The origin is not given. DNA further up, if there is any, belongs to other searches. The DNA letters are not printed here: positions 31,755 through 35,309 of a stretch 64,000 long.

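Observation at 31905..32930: A complete HTH-WYL-WCX transcription factor module is translationally fused to the N-terminus of type I-C Cas3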

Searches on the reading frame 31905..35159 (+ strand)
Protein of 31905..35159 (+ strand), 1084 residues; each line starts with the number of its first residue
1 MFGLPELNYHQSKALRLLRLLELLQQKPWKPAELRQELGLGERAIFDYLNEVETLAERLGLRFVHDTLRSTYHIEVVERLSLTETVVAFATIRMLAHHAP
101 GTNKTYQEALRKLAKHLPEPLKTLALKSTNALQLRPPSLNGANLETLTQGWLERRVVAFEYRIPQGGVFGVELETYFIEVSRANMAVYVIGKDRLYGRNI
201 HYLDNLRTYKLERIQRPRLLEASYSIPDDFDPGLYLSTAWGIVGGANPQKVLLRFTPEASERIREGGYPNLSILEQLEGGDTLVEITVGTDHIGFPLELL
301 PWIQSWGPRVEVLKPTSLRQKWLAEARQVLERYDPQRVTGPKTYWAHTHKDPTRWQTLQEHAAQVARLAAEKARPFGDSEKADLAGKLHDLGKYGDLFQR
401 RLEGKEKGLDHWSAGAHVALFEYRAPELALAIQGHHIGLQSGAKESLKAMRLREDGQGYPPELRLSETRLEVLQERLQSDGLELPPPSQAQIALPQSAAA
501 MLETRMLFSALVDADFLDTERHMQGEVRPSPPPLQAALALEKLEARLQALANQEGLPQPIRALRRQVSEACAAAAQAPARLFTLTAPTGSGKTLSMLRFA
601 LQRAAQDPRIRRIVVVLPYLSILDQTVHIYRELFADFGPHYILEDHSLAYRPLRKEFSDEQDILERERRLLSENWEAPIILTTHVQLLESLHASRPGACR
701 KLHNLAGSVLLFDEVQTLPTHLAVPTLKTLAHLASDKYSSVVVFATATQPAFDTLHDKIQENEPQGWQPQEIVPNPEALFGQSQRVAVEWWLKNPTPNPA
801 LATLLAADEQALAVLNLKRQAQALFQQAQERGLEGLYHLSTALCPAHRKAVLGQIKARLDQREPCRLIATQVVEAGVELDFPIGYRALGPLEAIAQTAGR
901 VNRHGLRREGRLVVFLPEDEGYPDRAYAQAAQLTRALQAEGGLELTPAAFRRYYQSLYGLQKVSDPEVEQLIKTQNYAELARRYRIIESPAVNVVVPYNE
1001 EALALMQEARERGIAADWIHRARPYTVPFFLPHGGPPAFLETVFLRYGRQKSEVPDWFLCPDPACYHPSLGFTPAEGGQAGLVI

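Call 5: search_protein_families(library=pfam, proteins=[window:31905-35159:+], max_evalue=1)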
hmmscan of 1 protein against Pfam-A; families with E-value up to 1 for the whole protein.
window:31905-35159:+ (1084 aa): 12 families
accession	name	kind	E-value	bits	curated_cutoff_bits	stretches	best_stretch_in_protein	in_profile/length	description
PF22590.2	Cas3-like_C_2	-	3.4e-13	50.2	27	1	809-904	3-104/106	CRISPR-associated nuclease/helicase Cas3, C-terminal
PF25583.1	WCX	-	1.4e-11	45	23.9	1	248-330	2-76/76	WCX domain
PF00270.35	DEAD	-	1.3e-10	41.7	26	1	580-750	15-161/167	DEAD/DEAH box helicase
PF04851.21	ResIII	-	3.6e-07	30.7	22.5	1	564-715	8-134/164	Type III restriction enzyme, res subunit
PF01966.28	HD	-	6.2e-06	26.9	22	1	360-440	3-90/116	HD domain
PF13401.12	AAA_22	-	1.2e-05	26.1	27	1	579-744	5-121/130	AAA domain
PF13280.12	WYL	-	0.00026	21.3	21.8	1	143-218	2-69/70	WYL domain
PF25199.1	nSTAND_NTPase5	-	0.003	17.8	34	1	562-607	23-67/145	Novel STAND NTPase 5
PF21476.4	PF0610-like_N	-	0.038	14.7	33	1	19-57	5-43/50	PF0610-like, N-terminal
PF13604.12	AAA_30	-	0.11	12.7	27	1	568-601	7-40/191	AAA domain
PF02562.22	PhoH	-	0.22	11.4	27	1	580-622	20-61/205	PhoH-like protein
PF25239.1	WHD_CHMP7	-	0.23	12.2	27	1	70-115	10-55/74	Charged multivesicular body protein 7, winged helix domain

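Call 6: search_protein_families(library=ncbifam, proteins=[window:31905-35159:+], max_evalue=1)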
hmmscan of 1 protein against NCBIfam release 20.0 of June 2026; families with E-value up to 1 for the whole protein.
window:31905-35159:+ (1084 aa): 12 families
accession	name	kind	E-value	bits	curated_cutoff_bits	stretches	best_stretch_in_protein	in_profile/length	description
TIGR01587.1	cas3_core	equivalog_domain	2.3e-28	99.3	102.45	1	582-919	2-336/358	CRISPR-associated helicase Cas3'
TIGR02621.3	cas3_GSU0051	exception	9.5e-28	97.5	400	3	708-954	169-422/854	type I-G CRISPR-associated helicase/endonuclease Cas3g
TIGR01596.1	cas3_HD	equivalog_domain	3.5e-17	63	43.45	1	358-519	1-177/178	CRISPR-associated endonuclease Cas3''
NF007248.0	PRK09694.1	equivalog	3.4e-08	32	569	1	812-976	564-748/878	CRISPR-associated helicase/endonuclease Cas3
TIGR00277.1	HDIG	domain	3.9e-05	23.4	27.6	1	357-436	4-82/84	HDIG domain-containing metalloprotein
TIGR03117.2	cas_csf4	equivalog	0.00018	19.8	400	1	483-637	65-203/800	type IV CRISPR-associated DEAD/DEAH-box helicase Csf4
TIGR02562.1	cas3_yersinia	equivalog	0.00022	19.2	565.95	2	382-408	116-142/1110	type I-F CRISPR-associated helicase Cas3f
NF053602.1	Phr_regulator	exception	0.0062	16.1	320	1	19-116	16-113/191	heat shock transcription regulator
TIGR03985.1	TIGR03985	hypoth_equivalog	0.0064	16.1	60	1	303-333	218-248/249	TIGR03985 family CRISPR-associated protein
NF007366.0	PRK09863.1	equivalog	0.04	12.4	426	1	15-84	4-71/586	putative frv operon regulatory protein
TIGR04095.1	dnd_restrict_1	equivalog_domain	0.085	11.8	600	1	583-627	28-71/451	DNA phosphorothioation system restriction enzyme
TIGR03319.1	RNase_Y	equivalog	0.18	10.3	454.35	1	356-437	328-402/514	ribonuclease Y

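Call 20: find_homologous_proteins(query=window:31905-35159:+, max_evalue=1e-20)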
Query window:31905-35159:+ (1084 aa): 379 proteins with E <= 1e-20 among 8000 candidates; the best 120 are listed.
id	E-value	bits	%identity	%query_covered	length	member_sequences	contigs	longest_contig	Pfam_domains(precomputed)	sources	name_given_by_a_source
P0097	0.0e+0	2267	92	100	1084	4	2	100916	PF00270.36,PF01966.29,PF22590.3,PF25583.2,PF04851.22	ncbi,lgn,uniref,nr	ncbi:CRISPR-associated endonuclease Cas3'' [Meiothermus hypogaeus]|uniref:HD Cas3-type domain-contai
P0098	0.0e+0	2184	90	100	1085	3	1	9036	PF00270.36,PF22590.3,PF25583.2,PF04851.22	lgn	-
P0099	0.0e+0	1955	80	100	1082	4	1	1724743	PF00270.36,PF01966.29,PF13401.13,PF22590.3,PF25583.2,PF04851.22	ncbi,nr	ncbi:MAG: hypothetical protein KatS3mg069_1173 [Meiothermus sp.]|nr:MAG: hypothetical protein KatS3m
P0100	0.0e+0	1933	79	100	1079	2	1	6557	PF00270.36,PF01966.29,PF22590.3,PF25583.2,PF04851.22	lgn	-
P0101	0.0e+0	1892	79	100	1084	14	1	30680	PF00270.36,PF13280.13,PF22590.3,PF25583.2,PF04851.22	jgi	-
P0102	0.0e+0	1888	78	100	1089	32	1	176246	PF00270.36,PF13401.13,PF22590.3,PF25583.2,PF04851.22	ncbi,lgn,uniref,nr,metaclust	ncbi:CRISPR-associated endonuclease Cas3'' [Meiothermus cerbereus]|uniref:CRISPR-associated endonucl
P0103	0.0e+0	1862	81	95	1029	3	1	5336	PF00270.36,PF01966.29,PF22590.3,PF25583.2,PF04851.22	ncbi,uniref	ncbi:MAG: CRISPR-associated endonuclease Cas3'', partial [Meiothermus sp.]|uniref:CRISPR-associated 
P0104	0.0e+0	1846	77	100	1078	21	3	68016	PF00270.36,PF13401.13,PF22590.3,PF25583.2,PF04851.22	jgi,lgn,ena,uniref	uniref:CRISPR-associated endonuclease Cas3 n=1 Tax=Meiothermus ruber TaxID=277 RepID=A0A7C3HG05_MEIR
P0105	0.0e+0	1819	76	100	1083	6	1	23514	PF00270.36,PF22590.3,PF25583.2,PF04851.22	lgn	-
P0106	0.0e+0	1800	75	100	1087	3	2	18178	PF00270.36,PF01966.29,PF22590.3,PF25583.2,PF04851.22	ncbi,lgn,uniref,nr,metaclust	ncbi:CRISPR-associated endonuclease Cas3'' [Meiothermus rufus]|uniref:CRISPR-associated endonuclease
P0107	0.0e+0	1733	74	99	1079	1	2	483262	PF00270.36,PF13280.13,PF13401.13,PF22590.3,PF25583.2,PF04851.22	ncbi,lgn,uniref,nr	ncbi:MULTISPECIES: CRISPR-associated endonuclease Cas3'' [unclassified Meiothermus]|uniref:CRISPR-as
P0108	0.0e+0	1727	73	99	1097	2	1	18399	PF00270.36,PF22590.3,PF25583.2,PF04851.22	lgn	-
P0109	0.0e+0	1715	72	99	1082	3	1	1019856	PF00270.36,PF01966.29,PF13280.13,PF13401.13,PF22590.3,PF25583.2,PF04851.22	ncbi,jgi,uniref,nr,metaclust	ncbi:CRISPR-associated endonuclease Cas3'' [Calidithermus timidus]|uniref:CRISPR-associated endonucl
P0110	0.0e+0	1679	71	99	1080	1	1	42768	PF00270.36,PF13280.13,PF13401.13,PF22590.3,PF25583.2,PF04851.22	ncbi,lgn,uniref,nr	ncbi:CRISPR-associated endonuclease Cas3'' [Calidithermus roseus]|uniref:CRISPR-associated helicase 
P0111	0.0e+0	1646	70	100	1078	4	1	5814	PF00270.36,PF01966.29,PF13280.13,PF13401.13,PF22590.3,PF25583.2,PF04851.22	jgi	jgi:CRISPR-associated helicase Cas3/CRISPR-associated endonuclease Cas3-HD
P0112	0.0e+0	1546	66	100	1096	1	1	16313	PF00270.36,PF01966.29,PF13280.13,PF13401.13,PF22590.3,PF25583.2,PF04851.22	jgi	-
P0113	0.0e+0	1490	64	98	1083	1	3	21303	PF00270.36,PF01966.29,PF13280.13,PF22590.3,PF25583.2,PF04851.22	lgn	-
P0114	0.0e+0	1484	63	100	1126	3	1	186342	PF00270.36,PF01966.29,PF13280.13,PF22590.3,PF25583.2,PF04851.22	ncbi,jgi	jgi:CRISPR-associated helicase Cas3/CRISPR-associated endonuclease Cas3-HD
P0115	0.0e+0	1465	63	100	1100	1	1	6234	PF00270.36,PF01966.29,PF13401.13,PF22590.3,PF25583.2,PF04851.22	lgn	-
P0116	0.0e+0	1425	61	99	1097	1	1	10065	PF00270.36,PF01966.29,PF13401.13,PF22590.3,PF25583.2,PF04851.22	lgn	-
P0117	0.0e+0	1365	59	99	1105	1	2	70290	PF00270.36,PF01966.29,PF13401.13,PF22590.3,PF25583.2,PF04851.22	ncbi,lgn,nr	ncbi:MAG: CRISPR-associated helicase Cas3' [Thermaceae bacterium]|nr:CRISPR-associated helicase Cas3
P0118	0.0e+0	1365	58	99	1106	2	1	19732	PF00270.36,PF01966.29,PF13401.13,PF22590.3,PF25583.2,PF04851.22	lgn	-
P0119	0.0e+0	1358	73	77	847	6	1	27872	PF00270.36,PF01966.29,PF22590.3,PF25583.2,PF04851.22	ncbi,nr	ncbi:MAG: CRISPR-associated endonuclease Cas3'' [Meiothermus sp.]|nr:CRISPR-associated endonuclease 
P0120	0.0e+0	1353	75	75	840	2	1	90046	PF00270.36,PF22590.3,PF25583.2,PF04851.22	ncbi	-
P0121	0.0e+0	1323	58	99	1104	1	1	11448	PF00270.36,PF01966.29,PF13401.13,PF22590.3,PF25583.2,PF04851.22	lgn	-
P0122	0.0e+0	1308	71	77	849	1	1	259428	PF00270.36,PF13401.13,PF22590.3,PF25583.2,PF04851.22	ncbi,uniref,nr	ncbi:CRISPR-associated helicase Cas3' [Meiothermus sp. QL-1]|uniref:CRISPR-associated helicase Cas3'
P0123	0.0e+0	1221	76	68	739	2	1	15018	PF00270.36,PF22590.3,PF04851.22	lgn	-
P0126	2.3e-282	958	50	99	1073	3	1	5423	PF00270.36,PF01966.29,PF18019.8,PF00271.38,PF22590.3,PF25583.2,PF04851.22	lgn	-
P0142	8.9e-241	820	47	92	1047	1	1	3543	PF00270.36,PF01966.29,PF18019.8,PF13280.13,PF00271.38,PF22590.3,PF25583.2,PF04851.22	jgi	jgi:CRISPR-associated helicase Cas3/CRISPR-associated endonuclease Cas3-HD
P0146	4.8e-230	785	43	94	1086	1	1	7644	PF00270.36,PF01966.29,PF18019.8,PF13401.13,PF00271.38,PF22590.3,PF25583.2,PF04851.22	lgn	-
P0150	1.2e-225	770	43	94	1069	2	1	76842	PF00270.36,PF01966.29,PF18019.8,PF13280.13,PF22590.3,PF25583.2,PF04851.22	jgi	jgi:CRISPR-associated endonuclease/helicase Cas3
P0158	5.8e-202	692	41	94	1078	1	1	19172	PF00270.36,PF01966.29,PF18019.8,PF13280.13,PF00271.38,PF22590.3,PF25583.2,PF04851.22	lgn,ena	-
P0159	3.0e-201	689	42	94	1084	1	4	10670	PF00270.36,PF01966.29,PF18019.8,PF13280.13,PF00271.38,PF22590.3,PF25583.2,PF04851.22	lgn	-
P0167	1.9e-195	670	41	95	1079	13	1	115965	PF00270.36,PF01966.29,PF18019.8,PF13280.13,PF22590.3,PF25583.2,PF04851.22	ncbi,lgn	ncbi:MAG: CRISPR-associated helicase Cas3' [Deinococcota bacterium]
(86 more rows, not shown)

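Call 23: find_encoding_contigs(protein=P0122, flank=6000, max_places=2)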
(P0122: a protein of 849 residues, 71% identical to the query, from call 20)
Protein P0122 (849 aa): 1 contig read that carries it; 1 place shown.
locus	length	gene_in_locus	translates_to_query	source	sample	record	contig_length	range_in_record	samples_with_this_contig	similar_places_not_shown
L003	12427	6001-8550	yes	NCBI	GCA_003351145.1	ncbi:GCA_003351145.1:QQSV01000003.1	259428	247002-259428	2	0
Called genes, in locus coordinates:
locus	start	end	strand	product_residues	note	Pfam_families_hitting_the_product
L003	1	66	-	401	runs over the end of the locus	PF25919:BSH_CusB (faint), PF00364:Biotin_lipoyl (faint), PF25917:BSH_RND, PF25989:YknX_C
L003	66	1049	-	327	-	-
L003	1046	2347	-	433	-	PF02321:OEP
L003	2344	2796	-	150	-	PF01047:MarR (weak), PF12802:MarR_2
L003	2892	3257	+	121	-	-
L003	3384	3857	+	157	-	PF03449:GreA_GreB_N, PF01272:GreA_GreB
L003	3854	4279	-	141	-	-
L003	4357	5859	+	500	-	PF01336:tRNA_anti-codon, PF00152:tRNA-synt_2, PF01409:tRNA-synt_2d (weak)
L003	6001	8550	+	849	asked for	PF25583:WCX, PF00270:DEAD, PF04851:ResIII (weak), PF13401:AAA_22 (faint), PF22590:Cas3-like_C_2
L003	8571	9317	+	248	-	PF09704:Cas_Cas5d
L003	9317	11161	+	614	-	PF09709:Cas_Csd1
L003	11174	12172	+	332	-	PF05107:Cas_Cas7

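Call 24: find_encoding_contigs(protein=P0123, flank=6000, max_places=2)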
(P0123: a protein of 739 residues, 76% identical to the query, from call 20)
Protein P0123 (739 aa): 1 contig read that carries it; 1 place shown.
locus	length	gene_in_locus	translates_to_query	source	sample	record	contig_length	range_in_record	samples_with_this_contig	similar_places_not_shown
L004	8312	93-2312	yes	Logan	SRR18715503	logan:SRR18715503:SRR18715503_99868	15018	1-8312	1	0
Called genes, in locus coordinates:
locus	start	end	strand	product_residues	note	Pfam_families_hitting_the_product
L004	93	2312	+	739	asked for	PF04851:ResIII (weak), PF00270:DEAD, PF22590:Cas3-like_C_2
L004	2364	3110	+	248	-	PF09704:Cas_Cas5d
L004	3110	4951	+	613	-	PF09709:Cas_Csd1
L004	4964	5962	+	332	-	PF05107:Cas_Cas7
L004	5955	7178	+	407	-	PF03787:RAMPs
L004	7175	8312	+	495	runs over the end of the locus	PF12469:Cmr2_N, PF18182:mCpol (weak), PF22335:Cas10-Cmr2_palm2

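Call 25: find_encoding_contigs(protein=P0097, flank=10000, max_places=2)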
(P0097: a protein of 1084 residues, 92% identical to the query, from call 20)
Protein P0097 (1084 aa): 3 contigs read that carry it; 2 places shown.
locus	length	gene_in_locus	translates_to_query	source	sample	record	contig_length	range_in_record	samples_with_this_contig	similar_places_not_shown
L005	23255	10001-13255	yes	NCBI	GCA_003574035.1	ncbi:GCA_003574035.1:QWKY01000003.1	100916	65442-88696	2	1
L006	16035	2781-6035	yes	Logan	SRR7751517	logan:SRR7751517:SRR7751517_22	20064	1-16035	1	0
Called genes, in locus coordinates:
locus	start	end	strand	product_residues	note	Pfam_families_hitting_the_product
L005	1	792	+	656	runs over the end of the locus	PF00009:GTP_EFTU, PF22042:EF-G_D2, PF03144:GTP_EFTU_D2, PF14492:EFG_III, PF03764:EFG_IV, PF00679:EFG_C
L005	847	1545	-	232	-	PF00440:TetR_N (weak)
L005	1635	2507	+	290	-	-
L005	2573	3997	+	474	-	-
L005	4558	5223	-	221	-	-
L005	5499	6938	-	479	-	PF01425:Amidase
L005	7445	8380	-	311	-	PF01745:IPT (weak), PF01715:IPPT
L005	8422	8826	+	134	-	PF00011:HSP20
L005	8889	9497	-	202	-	PF00265:TK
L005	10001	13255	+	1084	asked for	PF25583:WCX, PF01966:HD (weak), PF04851:ResIII (weak), PF00270:DEAD, PF22590:Cas3-like_C_2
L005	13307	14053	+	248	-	PF09704:Cas_Cas5d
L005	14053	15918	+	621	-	PF09709:Cas_Csd1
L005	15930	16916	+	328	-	PF05107:Cas_Cas7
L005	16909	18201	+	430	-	PF03787:RAMPs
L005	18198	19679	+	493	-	PF12469:Cmr2_N, PF18182:mCpol (weak), PF22335:Cas10-Cmr2_palm2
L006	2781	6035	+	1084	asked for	PF25583:WCX, PF01966:HD (weak), PF04851:ResIII (weak), PF00270:DEAD, PF22590:Cas3-like_C_2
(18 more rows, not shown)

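Call 30: find_encoding_contigs(protein=P0167, flank=10000, max_places=1)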
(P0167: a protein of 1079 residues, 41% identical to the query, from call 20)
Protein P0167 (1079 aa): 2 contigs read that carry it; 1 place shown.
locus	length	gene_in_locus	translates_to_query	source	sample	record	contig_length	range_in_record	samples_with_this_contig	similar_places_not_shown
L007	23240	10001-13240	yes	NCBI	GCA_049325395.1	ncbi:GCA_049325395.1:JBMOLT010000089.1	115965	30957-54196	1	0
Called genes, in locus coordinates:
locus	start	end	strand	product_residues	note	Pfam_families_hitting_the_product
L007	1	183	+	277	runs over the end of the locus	PF00528:BPD_transp_1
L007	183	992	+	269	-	PF00106:adh_short, PF08659:KR, PF01370:Epimerase, PF13561:adh_short_C2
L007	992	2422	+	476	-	PF02614:UxaC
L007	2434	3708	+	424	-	PF09861:Lar_N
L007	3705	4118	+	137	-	PF00156:Pribosyltran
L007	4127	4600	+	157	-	PF01712:dNK (faint), PF13238:AAA_18, PF13401:AAA_22 (faint), PF13671:AAA_33, PF01202:SKI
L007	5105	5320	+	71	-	PF13340:DUF4096 (weak)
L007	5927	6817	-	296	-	PF02195:ParB_N, PF17762:HTH_ParB (weak)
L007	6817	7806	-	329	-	PF01656:CbiA, PF06564:CBP_BcsQ (weak), PF10609:ParA, PF13614:AAA_31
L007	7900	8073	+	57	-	-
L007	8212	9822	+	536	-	PF14559:TPR_19 (faint), PF13176:TPR_7 (faint), PF00515:TPR_1 (faint), PF07719:TPR_2 (faint), PF13424:TPR_12 (weak), PF13432:TPR_16 (weak)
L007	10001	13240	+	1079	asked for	PF13280:WYL, PF25583:WCX, PF01966:HD, PF18019:Cas3_HD, PF00270:DEAD, PF04851:ResIII, PF22590:Cas3-like_C_2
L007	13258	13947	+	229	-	PF09704:Cas_Cas5d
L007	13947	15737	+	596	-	PF09709:Cas_Csd1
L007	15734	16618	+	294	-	PF05107:Cas_Cas7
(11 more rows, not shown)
